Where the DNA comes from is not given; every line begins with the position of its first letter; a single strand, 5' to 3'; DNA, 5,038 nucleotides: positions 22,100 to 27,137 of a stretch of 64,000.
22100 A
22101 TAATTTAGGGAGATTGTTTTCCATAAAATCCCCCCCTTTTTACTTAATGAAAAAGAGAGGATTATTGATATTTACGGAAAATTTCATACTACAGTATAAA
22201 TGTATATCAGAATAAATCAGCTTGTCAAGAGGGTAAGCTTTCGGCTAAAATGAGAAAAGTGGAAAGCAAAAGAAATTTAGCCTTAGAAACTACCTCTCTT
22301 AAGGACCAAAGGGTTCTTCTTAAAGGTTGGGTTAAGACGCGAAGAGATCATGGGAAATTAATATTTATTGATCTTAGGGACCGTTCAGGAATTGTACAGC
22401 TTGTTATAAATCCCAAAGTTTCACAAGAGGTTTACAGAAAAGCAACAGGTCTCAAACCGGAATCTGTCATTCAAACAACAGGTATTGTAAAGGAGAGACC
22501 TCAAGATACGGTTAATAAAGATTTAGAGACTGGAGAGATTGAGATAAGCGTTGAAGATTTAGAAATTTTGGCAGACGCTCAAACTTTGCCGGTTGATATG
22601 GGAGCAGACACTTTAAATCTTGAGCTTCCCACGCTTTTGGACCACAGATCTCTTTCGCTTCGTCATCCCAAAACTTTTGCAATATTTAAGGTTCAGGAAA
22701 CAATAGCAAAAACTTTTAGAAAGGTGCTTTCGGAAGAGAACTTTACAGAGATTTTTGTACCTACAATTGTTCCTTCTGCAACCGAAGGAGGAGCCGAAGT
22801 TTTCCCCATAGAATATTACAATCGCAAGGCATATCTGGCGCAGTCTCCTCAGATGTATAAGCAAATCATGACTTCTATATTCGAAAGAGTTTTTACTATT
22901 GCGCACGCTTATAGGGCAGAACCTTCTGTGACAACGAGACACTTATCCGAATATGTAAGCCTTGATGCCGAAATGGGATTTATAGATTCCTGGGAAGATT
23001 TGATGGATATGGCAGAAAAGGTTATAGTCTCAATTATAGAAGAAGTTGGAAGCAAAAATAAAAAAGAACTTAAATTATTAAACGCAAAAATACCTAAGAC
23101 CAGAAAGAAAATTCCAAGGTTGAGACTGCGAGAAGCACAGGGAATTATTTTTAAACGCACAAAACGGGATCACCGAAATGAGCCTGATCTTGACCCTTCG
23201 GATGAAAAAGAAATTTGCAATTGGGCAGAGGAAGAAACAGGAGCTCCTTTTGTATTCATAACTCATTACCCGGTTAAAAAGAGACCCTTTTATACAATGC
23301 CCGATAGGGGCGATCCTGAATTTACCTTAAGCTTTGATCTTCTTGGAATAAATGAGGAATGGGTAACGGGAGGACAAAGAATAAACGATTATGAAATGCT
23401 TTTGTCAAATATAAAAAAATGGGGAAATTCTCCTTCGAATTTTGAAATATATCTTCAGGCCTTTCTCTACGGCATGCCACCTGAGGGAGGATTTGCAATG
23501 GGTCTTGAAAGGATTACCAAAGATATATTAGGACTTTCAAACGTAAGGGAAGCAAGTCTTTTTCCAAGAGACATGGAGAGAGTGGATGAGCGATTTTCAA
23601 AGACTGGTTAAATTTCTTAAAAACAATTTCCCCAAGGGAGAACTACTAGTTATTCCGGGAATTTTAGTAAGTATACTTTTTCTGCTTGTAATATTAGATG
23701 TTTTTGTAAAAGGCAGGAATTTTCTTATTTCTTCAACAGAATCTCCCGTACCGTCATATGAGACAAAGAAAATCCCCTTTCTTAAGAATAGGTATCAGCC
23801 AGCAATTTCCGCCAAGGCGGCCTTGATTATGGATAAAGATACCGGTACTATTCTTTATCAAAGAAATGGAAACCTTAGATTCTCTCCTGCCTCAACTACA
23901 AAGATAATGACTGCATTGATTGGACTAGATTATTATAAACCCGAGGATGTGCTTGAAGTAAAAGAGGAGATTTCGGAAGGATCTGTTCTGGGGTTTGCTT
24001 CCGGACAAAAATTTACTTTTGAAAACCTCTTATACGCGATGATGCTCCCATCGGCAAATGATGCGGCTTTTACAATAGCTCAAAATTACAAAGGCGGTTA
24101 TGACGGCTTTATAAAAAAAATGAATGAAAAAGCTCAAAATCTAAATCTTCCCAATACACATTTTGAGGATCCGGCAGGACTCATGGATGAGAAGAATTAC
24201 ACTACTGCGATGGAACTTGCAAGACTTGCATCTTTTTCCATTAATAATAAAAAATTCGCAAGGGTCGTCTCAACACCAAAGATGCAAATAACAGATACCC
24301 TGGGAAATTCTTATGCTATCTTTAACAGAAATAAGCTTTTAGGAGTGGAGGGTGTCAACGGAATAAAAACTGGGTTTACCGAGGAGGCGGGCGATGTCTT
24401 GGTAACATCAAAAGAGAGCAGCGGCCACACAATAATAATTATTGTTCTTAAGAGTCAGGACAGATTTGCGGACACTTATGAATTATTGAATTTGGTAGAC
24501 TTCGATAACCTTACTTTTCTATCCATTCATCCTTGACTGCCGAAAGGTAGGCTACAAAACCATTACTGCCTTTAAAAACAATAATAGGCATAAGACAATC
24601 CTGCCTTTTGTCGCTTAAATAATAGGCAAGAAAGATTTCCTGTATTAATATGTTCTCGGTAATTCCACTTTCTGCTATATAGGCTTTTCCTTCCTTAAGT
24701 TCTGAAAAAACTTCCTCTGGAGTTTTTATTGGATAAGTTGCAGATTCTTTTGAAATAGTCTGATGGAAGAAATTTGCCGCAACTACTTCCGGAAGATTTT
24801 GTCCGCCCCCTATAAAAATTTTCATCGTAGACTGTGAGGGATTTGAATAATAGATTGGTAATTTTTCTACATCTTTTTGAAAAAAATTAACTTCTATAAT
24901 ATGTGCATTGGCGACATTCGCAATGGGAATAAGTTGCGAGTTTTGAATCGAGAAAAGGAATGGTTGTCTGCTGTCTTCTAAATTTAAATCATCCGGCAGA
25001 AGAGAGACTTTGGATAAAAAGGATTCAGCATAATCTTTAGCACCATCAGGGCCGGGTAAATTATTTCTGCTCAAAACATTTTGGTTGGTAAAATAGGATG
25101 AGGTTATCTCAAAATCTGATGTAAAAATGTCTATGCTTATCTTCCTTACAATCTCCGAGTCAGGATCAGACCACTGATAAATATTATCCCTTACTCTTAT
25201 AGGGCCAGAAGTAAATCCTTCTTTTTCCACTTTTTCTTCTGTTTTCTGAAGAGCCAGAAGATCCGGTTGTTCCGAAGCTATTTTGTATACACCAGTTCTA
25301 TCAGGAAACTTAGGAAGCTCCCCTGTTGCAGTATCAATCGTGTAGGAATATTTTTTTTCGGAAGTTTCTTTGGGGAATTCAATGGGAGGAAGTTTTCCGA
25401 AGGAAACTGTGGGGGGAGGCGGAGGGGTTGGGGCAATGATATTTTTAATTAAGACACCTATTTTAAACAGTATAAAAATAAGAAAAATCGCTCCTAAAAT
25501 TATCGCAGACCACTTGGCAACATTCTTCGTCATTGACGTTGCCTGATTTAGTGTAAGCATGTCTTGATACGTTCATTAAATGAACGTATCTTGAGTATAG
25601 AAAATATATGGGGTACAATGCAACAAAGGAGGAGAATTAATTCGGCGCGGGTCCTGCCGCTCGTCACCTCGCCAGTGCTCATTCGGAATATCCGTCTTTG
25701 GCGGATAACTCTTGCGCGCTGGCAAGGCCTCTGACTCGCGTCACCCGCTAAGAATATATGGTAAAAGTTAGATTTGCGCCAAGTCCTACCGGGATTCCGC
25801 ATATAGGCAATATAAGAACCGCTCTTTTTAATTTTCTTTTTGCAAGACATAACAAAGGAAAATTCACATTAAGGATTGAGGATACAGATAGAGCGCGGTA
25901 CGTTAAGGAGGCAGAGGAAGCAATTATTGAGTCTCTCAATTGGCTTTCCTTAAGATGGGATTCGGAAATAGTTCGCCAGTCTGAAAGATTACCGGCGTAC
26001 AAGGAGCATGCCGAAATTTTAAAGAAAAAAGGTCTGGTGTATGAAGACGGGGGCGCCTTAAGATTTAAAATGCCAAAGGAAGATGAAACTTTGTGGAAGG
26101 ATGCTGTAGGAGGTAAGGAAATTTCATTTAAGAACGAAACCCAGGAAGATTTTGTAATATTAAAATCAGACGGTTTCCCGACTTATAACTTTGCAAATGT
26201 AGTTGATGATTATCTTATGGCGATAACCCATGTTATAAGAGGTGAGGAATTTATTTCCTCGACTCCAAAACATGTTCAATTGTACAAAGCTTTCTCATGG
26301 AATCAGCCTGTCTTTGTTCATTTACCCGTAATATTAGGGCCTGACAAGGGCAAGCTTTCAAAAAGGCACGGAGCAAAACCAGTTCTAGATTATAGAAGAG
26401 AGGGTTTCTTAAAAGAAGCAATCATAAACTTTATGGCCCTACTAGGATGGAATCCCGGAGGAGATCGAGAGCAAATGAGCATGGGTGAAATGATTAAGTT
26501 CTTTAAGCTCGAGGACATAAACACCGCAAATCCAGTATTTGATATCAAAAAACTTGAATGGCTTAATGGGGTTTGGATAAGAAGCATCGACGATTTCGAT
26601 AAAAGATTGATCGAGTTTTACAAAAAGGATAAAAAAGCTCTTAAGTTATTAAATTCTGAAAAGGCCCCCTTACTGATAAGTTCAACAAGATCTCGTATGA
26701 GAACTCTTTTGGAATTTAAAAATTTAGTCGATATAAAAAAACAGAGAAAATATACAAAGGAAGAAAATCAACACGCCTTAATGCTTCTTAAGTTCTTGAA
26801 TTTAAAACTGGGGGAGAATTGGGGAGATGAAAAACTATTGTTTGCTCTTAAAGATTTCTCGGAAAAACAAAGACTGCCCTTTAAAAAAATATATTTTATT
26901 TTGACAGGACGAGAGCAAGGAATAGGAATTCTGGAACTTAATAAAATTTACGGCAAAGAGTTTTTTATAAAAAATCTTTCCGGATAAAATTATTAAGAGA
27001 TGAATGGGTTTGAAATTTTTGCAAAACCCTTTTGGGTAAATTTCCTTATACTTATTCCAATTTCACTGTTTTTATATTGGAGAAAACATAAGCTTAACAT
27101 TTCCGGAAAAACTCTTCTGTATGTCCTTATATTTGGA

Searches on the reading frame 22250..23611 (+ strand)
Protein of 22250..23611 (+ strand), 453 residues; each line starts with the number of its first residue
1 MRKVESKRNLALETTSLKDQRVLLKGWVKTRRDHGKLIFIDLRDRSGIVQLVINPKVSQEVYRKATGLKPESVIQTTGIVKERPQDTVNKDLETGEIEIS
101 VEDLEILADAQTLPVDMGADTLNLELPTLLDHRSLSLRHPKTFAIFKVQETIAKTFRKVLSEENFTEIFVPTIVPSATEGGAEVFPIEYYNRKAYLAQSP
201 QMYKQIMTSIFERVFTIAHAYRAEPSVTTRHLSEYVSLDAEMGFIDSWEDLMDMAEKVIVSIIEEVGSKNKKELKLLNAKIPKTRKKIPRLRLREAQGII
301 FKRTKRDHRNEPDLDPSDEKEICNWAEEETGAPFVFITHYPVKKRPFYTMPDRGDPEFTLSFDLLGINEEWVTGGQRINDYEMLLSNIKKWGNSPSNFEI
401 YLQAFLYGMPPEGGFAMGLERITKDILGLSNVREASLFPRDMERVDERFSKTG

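Call 44: search_protein_families(library=pfam, proteins=[window:22250-23611:+], max_evalue=0.0001)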
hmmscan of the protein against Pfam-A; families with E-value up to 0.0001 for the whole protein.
window:22250-23611:+ (453 aa): 2 families
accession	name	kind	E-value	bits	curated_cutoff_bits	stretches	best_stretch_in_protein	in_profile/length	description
PF00152.25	tRNA-synt_2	-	1.3e-75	254.7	25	1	128-441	4-307/308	tRNA synthetases class II (D, K and N)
PF01336.31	tRNA_anti-codon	-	1.2e-18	67.2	27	1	22-107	1-75/75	OB-fold nucleic acid binding domain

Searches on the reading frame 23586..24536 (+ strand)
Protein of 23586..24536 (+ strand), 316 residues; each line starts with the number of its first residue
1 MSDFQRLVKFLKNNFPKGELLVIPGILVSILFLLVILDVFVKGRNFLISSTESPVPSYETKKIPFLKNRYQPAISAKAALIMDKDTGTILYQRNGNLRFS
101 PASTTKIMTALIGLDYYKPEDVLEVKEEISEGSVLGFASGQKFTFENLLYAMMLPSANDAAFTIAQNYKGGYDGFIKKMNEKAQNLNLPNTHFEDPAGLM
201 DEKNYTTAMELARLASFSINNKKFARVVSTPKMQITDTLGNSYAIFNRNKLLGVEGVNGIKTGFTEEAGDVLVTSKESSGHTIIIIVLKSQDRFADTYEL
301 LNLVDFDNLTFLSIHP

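Call 44: search_protein_families(library=pfam, proteins=[window:23586-24536:+], max_evalue=0.0001)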
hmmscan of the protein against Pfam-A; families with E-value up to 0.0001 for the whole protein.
window:23586-24536:+ (316 aa): 3 families
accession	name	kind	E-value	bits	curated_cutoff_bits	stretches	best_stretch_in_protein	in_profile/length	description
PF00768.25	Peptidase_S11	-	1.2e-49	169.4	27.6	1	70-290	6-237/239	D-alanyl-D-alanine carboxypeptidase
PF13354.11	Beta-lactamase2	-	9.8e-07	28.8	22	1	80-214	3-142/214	Beta-lactamase enzyme family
PF02113.21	Peptidase_S13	-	8.8e-06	25.2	22.8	1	71-114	11-56/444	D-Ala-D-Ala carboxypeptidase 3 (S13) family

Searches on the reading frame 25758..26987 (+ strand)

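Call 45: search_protein_families(library=pfam, proteins=[window:25758-26987:+], max_evalue=0.0001)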
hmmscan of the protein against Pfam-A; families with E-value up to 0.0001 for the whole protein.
window:25758-26987:+ (409 aa): 2 families
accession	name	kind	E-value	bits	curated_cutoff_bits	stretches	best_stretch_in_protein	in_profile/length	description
PF00749.27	tRNA-synt_1c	-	4.4e-86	289.1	23.4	2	100-268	145-314/314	tRNA synthetases class I (E and Q), catalytic domain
PF19269.4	Anticodon_2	-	6.2e-06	27.1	23.6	1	298-404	11-134/141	Anticodon binding domain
